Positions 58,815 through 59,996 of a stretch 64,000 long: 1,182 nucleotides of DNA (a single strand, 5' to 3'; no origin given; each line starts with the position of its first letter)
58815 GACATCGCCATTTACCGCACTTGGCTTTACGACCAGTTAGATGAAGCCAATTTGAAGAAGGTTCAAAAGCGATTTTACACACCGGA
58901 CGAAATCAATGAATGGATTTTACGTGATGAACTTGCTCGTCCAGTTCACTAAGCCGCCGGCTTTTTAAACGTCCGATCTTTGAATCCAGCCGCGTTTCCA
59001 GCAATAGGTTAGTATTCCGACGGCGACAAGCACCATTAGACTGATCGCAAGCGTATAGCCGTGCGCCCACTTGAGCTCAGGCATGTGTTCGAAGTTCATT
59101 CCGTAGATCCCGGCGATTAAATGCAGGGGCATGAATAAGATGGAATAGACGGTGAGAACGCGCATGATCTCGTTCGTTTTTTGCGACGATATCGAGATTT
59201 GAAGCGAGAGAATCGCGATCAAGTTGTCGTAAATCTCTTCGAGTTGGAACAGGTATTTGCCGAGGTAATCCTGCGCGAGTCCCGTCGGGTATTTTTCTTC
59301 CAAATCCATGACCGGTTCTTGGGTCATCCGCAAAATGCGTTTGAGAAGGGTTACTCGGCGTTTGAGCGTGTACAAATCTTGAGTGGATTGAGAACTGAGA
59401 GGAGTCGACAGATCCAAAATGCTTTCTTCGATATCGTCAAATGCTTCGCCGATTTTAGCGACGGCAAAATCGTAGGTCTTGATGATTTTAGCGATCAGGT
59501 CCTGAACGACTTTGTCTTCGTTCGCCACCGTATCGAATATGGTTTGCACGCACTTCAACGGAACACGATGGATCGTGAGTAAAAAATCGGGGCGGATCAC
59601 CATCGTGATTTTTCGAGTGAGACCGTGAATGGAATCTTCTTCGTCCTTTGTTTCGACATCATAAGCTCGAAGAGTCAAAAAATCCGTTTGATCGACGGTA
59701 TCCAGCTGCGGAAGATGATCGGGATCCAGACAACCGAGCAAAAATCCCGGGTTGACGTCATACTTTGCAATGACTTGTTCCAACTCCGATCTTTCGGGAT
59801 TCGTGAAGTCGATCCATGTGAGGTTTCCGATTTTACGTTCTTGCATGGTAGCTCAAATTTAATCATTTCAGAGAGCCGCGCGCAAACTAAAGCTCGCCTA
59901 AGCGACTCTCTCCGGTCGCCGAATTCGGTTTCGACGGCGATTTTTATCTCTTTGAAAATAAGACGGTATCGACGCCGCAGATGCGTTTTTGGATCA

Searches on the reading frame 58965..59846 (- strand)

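Call 40: search_protein_families(library=pfam, proteins=[window:58965-59846:-], max_evalue=0.0001)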
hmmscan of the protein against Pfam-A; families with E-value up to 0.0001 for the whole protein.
window:58965-59846:- (293 aa): 1 family
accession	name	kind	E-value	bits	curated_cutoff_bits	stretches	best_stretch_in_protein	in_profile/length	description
PF01544.23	CorA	-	5.5e-48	164.2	27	1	9-281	4-287/292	CorA-like Mg2+ transporter protein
